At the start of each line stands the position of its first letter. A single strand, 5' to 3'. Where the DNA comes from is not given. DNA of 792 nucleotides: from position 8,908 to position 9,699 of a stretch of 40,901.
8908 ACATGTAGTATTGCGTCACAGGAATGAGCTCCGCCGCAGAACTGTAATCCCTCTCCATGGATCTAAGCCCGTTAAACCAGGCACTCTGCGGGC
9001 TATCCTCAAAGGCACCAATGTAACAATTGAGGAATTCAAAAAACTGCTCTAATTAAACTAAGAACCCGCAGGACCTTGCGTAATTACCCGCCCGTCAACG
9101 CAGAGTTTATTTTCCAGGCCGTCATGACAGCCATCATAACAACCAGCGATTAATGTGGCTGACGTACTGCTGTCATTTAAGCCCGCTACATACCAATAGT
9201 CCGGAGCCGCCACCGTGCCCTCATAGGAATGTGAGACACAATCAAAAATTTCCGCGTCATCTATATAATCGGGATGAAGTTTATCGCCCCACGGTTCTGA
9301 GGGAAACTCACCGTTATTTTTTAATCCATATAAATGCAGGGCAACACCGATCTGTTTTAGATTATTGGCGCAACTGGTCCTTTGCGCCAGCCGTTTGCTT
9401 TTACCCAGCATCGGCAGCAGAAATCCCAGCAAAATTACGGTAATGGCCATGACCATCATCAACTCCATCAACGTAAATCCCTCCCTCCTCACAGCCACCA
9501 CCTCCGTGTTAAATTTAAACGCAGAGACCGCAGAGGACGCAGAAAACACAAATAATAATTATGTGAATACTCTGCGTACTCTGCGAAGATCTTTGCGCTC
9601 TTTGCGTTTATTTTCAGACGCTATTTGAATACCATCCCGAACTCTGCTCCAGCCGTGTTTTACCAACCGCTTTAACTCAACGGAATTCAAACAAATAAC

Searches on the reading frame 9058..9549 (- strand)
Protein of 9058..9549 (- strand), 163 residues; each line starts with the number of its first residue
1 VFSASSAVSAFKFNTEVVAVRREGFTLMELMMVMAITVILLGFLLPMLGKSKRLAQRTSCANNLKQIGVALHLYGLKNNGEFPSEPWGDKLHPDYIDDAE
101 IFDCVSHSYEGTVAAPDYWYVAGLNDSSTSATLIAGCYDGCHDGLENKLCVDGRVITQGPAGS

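Call 22: search_protein_families(library=pfam, proteins=[window:9058-9549:-], max_evalue=0.01)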
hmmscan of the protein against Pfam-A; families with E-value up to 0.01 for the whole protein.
window:9058-9549:- (163 aa): 2 families
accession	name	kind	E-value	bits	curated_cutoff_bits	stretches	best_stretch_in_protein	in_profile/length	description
PF07596.16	SBP_bac_10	-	1.5e-05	25.6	23.3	1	55-89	7-40/268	Protein of unknown function (DUF1559)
PF07963.17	N_methyl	-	2.1e-05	24.3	21.2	1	21-44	3-26/27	Prokaryotic N-terminal methylation motif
